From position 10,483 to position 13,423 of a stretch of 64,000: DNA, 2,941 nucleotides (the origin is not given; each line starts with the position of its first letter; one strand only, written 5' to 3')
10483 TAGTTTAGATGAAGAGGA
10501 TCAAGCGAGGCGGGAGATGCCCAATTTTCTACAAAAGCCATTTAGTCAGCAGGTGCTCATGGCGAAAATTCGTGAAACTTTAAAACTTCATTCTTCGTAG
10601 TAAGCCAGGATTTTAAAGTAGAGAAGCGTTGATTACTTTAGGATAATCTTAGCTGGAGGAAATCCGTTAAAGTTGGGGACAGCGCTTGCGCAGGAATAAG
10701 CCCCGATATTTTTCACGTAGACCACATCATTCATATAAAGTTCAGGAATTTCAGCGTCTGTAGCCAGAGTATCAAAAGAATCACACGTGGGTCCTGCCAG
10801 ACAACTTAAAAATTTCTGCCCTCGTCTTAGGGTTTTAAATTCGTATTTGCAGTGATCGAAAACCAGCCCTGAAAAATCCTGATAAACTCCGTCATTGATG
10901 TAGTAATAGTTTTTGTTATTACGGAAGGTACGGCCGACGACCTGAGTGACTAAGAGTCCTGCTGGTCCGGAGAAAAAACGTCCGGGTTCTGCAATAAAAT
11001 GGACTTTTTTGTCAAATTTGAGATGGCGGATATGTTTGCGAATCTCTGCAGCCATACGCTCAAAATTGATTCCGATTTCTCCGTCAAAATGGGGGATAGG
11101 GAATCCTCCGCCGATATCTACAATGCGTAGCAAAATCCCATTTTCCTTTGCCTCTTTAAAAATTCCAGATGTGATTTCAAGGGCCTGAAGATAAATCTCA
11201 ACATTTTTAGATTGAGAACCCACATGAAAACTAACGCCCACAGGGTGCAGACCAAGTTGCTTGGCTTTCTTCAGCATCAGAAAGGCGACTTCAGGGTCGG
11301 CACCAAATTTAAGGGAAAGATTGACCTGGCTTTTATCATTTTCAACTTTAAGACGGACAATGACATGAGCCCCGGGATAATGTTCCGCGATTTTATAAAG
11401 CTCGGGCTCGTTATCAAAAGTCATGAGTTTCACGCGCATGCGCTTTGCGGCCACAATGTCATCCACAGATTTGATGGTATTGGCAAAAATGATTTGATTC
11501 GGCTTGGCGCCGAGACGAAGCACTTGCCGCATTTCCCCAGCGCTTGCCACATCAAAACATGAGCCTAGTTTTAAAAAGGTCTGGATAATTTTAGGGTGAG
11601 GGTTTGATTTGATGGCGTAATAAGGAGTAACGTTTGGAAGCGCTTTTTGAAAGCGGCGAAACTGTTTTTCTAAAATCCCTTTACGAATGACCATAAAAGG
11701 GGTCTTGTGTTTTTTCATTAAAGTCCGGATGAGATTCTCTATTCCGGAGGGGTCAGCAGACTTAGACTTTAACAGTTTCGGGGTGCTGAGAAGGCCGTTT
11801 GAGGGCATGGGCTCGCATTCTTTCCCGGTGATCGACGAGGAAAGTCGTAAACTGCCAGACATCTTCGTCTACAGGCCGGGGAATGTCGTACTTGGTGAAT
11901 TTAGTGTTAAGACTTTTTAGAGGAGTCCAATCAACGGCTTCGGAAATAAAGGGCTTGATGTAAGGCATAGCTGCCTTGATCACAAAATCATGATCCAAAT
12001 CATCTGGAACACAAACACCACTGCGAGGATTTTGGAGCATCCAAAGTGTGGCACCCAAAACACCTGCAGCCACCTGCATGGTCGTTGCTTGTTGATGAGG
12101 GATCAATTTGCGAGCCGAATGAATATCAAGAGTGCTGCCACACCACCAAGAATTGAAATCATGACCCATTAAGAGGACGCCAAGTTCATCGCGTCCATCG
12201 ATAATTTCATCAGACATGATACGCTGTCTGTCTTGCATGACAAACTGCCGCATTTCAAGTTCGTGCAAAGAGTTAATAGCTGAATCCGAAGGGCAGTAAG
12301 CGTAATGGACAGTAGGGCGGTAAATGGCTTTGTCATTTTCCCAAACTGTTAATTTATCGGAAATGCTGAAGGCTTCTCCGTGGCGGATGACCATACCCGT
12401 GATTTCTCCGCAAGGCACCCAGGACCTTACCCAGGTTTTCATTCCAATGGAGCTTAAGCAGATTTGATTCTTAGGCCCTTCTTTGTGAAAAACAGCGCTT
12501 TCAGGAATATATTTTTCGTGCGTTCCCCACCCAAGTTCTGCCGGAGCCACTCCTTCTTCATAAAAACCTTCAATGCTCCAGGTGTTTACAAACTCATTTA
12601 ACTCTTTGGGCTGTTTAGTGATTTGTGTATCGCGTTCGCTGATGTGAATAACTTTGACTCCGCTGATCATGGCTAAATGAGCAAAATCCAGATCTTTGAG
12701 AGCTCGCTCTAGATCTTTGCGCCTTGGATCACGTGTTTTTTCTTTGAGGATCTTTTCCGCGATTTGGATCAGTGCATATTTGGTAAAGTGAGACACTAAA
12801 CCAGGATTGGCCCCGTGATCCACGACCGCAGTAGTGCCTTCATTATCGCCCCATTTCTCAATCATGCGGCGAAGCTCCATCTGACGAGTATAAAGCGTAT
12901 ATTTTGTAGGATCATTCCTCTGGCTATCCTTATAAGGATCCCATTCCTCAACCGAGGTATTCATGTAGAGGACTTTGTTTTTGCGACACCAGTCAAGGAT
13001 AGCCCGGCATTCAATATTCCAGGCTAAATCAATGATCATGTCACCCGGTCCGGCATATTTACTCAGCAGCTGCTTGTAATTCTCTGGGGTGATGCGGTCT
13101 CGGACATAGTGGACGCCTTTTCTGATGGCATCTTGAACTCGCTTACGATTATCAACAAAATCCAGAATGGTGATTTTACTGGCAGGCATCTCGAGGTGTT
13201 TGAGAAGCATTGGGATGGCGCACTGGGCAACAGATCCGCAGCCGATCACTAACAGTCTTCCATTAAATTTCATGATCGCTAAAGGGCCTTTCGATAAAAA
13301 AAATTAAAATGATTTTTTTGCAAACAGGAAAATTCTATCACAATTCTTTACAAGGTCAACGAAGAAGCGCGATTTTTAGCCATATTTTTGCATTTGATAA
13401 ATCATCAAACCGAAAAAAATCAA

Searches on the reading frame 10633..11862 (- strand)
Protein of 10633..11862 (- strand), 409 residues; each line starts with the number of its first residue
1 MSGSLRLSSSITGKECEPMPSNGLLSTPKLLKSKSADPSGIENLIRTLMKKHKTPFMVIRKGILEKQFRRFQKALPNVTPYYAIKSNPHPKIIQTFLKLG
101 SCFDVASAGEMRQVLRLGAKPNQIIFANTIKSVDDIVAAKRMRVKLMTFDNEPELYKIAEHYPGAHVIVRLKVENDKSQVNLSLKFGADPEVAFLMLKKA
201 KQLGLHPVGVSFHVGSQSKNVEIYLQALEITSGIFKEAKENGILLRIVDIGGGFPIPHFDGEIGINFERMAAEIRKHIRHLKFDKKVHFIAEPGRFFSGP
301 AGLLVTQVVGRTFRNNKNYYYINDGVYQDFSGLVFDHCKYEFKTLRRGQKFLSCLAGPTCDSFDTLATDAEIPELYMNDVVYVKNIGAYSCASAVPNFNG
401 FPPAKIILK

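Call 25: search_protein_families(library=ncbifam, proteins=[window:10633-11862:-], max_evalue=0.00001)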
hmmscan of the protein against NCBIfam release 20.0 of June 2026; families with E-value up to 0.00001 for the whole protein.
window:10633-11862:- (409 aa): 7 families
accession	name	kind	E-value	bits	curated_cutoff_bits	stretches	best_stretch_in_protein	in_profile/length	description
TIGR01048.1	lysA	equivalog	2e-55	188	297.9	1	46-402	17-388/417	diaminopimelate decarboxylase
TIGR03099.1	dCO2ase_PEP1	hypoth_equivalog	3.8e-41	141.5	478.45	1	48-405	19-394/398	pyridoxal-dependent decarboxylase, exosortase A system-associated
NF006515.0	PRK08961.1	equivalog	4.6e-32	110.9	802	1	49-394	498-845/861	bifunctional aspartate kinase/diaminopimelate decarboxylase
NF041039.1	FslC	exception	3.7e-18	65.5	500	1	29-392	3-388/418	rhizoferrin biosystnesis N-citrylornithine decarboxylase FslC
NF052544.1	OrLyDeCDokD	equivalog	3.9e-16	58.7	700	1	45-367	33-390/461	ornithine/lysine decarboxylase DokD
TIGR01273.1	speA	equivalog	2.6e-08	32.8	624.1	1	79-317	92-357/624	arginine decarboxylase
NF003763.0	PRK05354.1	equivalog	5.8e-08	31.7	369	1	52-316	62-364/636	biosynthetic arginine decarboxylase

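Call 54: search_protein_families(library=pfam, proteins=[window:10633-11862:-], max_evalue=0.001)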
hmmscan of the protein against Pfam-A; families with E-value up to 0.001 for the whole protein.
window:10633-11862:- (409 aa): 2 families
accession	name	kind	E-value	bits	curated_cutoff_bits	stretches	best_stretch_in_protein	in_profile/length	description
PF02784.22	Orn_Arg_deC_N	-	3.7e-64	216.9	23.4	1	64-298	4-246/247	Pyridoxal-dependent decarboxylase, pyridoxal binding domain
PF00278.28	Orn_DAP_Arg_deC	-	5.4e-18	65.5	23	1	249-387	5-95/95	Pyridoxal-dependent decarboxylase, C-terminal sheet domain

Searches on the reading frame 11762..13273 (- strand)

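Call 25: search_protein_families(library=ncbifam, proteins=[window:11762-13273:-], max_evalue=0.00001)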
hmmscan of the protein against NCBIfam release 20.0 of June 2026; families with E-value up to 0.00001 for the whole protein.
window:11762-13273:- (503 aa): 0 families

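Call 54: search_protein_families(library=pfam, proteins=[window:11762-13273:-], max_evalue=0.001)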
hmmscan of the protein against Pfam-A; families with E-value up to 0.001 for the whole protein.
window:11762-13273:- (503 aa): 2 families
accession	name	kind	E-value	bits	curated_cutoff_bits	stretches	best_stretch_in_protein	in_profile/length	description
PF16653.10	Sacchrp_dh_C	-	2.8e-29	103.5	31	1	154-442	1-260/265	Saccharopine dehydrogenase C-terminal domain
PF03435.24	Sacchrp_dh_NADP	-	4.9e-24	85.5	25.1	1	8-150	2-129/129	Saccharopine dehydrogenase NADP binding domain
